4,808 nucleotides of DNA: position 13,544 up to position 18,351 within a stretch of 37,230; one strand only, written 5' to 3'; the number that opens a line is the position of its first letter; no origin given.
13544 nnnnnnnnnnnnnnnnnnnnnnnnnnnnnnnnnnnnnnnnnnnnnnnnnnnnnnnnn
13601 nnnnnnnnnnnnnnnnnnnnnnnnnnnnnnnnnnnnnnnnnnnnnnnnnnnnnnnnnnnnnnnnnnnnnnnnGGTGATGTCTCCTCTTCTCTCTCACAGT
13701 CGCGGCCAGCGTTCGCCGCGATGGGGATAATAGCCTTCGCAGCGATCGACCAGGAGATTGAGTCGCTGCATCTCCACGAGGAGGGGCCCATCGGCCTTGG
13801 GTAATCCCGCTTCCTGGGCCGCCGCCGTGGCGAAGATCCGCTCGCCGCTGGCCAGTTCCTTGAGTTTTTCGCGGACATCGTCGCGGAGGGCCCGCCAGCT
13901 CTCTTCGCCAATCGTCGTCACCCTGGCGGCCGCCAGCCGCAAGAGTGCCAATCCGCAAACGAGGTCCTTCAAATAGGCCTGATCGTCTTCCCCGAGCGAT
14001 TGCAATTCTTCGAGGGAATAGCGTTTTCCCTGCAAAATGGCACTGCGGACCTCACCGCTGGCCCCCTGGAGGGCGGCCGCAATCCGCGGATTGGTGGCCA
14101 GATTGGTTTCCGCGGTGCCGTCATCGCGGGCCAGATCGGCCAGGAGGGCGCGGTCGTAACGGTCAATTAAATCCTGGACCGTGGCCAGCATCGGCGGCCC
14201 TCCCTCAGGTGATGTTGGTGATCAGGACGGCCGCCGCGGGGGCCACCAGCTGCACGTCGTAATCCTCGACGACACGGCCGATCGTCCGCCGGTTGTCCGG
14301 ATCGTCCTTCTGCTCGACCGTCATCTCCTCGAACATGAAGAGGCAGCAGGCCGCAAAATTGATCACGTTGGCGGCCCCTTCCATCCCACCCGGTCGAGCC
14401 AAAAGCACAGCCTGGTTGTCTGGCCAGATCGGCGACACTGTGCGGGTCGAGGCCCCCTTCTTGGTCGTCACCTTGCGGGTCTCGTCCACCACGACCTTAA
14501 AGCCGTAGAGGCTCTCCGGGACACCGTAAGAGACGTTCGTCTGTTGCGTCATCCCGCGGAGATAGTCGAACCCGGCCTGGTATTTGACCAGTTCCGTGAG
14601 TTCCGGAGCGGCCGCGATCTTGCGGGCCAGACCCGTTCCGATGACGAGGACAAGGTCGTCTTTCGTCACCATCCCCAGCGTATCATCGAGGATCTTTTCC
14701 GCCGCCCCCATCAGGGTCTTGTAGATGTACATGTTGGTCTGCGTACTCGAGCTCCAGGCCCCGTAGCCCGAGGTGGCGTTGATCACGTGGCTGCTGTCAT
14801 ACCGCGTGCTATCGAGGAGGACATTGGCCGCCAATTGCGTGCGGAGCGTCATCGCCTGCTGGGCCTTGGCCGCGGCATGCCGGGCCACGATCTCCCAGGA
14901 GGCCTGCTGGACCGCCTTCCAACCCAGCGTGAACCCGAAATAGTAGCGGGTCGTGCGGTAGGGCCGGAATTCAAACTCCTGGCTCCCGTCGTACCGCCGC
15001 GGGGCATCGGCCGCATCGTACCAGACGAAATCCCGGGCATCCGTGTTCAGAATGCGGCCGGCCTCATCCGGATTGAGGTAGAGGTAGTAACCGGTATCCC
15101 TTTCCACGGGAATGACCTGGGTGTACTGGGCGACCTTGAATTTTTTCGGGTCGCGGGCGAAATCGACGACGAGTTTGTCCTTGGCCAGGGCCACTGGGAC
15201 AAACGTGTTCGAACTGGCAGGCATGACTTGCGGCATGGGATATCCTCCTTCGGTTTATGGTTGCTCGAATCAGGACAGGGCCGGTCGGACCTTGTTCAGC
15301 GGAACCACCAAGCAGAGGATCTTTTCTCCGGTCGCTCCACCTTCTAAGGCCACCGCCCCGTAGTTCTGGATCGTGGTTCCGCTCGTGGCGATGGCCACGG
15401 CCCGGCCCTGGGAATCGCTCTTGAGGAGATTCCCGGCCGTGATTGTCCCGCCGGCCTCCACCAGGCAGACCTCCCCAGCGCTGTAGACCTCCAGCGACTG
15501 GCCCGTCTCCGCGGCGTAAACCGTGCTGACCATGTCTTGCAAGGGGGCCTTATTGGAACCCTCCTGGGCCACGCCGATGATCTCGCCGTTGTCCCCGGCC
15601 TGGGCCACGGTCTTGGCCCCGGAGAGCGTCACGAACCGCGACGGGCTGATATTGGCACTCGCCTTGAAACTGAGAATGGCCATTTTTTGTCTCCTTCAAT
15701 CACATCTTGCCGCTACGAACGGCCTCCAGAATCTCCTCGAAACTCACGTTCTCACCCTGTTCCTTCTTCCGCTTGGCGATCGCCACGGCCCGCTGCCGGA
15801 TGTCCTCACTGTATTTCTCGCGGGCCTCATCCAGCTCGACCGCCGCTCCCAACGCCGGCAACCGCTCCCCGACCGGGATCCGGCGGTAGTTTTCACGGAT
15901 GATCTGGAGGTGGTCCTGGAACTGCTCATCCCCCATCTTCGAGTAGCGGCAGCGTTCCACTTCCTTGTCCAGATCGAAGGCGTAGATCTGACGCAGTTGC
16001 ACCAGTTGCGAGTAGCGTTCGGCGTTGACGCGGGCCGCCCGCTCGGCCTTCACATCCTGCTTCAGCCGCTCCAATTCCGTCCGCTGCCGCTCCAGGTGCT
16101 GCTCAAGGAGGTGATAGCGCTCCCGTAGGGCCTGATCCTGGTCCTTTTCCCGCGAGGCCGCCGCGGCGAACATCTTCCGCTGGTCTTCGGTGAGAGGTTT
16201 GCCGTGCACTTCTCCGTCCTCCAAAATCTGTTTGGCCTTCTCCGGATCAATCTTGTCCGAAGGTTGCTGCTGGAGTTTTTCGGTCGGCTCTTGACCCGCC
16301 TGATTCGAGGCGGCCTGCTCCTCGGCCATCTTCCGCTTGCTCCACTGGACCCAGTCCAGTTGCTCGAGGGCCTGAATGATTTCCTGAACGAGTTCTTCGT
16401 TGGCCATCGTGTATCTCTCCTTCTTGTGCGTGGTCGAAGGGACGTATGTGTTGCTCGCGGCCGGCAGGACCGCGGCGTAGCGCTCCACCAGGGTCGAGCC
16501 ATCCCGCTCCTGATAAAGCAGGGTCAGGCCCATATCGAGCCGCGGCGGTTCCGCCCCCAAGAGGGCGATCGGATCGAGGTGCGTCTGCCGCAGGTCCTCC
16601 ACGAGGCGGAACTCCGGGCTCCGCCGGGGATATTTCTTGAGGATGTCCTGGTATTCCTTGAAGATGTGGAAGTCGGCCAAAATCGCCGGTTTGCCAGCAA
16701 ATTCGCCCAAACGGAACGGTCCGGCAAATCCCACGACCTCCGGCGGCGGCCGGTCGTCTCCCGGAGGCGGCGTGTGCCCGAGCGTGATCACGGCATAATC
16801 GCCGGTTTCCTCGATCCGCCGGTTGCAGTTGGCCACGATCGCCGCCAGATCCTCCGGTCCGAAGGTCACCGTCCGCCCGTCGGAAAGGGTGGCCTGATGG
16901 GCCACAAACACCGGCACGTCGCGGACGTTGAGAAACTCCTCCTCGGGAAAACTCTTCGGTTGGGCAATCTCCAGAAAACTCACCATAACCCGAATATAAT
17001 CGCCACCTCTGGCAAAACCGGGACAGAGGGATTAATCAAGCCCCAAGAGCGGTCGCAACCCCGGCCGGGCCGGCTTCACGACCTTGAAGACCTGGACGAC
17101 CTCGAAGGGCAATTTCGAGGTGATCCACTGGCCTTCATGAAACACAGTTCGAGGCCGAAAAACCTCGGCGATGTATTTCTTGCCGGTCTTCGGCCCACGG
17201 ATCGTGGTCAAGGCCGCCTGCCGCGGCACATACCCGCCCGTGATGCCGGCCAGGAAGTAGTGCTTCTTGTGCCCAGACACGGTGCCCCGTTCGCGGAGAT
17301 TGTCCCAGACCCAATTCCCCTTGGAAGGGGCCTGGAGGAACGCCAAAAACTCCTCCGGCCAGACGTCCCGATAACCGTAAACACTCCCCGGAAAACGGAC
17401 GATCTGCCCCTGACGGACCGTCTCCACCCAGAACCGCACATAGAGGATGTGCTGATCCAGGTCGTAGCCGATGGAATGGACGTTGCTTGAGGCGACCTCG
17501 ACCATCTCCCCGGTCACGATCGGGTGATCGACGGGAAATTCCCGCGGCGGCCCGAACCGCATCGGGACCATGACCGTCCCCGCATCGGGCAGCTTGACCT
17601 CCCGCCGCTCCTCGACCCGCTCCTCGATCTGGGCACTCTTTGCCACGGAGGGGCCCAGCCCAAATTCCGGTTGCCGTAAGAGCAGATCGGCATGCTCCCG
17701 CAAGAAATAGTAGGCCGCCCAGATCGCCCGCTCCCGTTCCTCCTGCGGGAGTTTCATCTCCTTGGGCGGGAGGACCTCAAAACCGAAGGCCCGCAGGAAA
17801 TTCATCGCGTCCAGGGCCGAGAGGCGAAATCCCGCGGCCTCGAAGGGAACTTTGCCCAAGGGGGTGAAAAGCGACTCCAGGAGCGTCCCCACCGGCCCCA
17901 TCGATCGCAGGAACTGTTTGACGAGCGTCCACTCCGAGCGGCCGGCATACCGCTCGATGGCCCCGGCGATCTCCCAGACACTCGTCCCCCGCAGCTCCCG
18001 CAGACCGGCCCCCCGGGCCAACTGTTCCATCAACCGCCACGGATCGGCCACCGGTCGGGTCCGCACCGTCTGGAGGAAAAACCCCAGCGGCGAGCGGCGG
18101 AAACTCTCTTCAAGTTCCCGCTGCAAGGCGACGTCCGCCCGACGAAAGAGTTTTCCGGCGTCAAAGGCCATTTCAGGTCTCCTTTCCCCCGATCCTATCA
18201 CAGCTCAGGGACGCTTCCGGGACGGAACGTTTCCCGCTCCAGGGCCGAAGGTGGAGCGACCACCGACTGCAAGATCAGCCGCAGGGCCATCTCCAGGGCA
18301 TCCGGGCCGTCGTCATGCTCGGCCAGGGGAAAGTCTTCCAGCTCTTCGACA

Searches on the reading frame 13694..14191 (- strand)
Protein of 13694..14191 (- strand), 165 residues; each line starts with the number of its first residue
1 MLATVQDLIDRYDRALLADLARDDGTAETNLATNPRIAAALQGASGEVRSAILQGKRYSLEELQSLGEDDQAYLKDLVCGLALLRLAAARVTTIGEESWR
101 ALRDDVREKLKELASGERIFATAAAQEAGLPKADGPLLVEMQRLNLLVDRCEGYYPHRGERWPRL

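Call 21: search_protein_families(library=phrogs, max_evalue=0.001, proteins=[window:13694-14191:-])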
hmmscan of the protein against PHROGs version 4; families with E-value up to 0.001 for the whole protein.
window:13694-14191:- (165 aa): 1 family
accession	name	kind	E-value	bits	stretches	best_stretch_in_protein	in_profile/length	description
phrog_195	-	connector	3.5e-10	40.6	1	1-128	164-279/386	head-tail adaptor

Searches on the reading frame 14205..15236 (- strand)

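Call 21: search_protein_families(library=phrogs, max_evalue=0.001, proteins=[window:14205-15236:-])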
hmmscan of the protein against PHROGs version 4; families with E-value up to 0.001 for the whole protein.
window:14205-15236:- (343 aa): 1 family
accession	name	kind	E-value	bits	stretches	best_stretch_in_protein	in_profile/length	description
phrog_1005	-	head and packaging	3.8e-07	30.7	1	119-342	107-313/315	major head protein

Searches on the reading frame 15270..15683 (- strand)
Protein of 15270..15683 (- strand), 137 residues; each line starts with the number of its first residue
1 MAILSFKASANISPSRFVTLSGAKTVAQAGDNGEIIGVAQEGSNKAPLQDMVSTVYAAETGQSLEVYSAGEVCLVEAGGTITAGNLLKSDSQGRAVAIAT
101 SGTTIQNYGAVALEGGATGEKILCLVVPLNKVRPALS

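Call 21: search_protein_families(library=phrogs, max_evalue=0.001, proteins=[window:15270-15683:-])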
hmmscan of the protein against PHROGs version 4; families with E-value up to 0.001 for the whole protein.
window:15270-15683:- (137 aa): 2 families
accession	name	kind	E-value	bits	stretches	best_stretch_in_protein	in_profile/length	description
phrog_673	-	head and packaging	8.1e-21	76.1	1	3-131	21-133/260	head scaffolding protein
phrog_8960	-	head and packaging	2.6e-05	25.1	1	7-126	21-139/140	head scaffolding protein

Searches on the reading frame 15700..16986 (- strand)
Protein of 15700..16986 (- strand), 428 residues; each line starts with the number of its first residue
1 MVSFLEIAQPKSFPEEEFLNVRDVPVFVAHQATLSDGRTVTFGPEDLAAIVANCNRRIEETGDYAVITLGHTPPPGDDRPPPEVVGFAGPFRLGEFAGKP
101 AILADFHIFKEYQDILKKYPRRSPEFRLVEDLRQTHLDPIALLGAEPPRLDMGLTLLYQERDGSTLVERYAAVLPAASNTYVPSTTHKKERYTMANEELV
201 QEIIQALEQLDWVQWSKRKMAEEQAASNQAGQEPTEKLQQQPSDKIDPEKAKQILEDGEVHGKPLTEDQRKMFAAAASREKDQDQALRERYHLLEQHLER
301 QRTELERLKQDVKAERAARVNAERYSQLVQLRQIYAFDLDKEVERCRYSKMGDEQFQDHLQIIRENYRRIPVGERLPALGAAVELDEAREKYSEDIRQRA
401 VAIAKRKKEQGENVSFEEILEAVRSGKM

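Call 21: search_protein_families(library=phrogs, max_evalue=0.001, proteins=[window:15700-16986:-])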
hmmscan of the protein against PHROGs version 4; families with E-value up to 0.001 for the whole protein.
window:15700-16986:- (428 aa): 1 family
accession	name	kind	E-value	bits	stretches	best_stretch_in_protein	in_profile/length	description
phrog_976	-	head and packaging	0.0003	21.3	1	16-423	26-392/415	head maturation protease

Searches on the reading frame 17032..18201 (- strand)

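Call 21: search_protein_families(library=phrogs, max_evalue=0.001, proteins=[window:17032-18201:-])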
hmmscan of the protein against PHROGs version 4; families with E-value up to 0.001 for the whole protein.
window:17032-18201:- (389 aa): 1 family
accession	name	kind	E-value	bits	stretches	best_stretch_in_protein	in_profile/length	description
phrog_3292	-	unknown function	9.9e-09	35.9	1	231-305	108-170/436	-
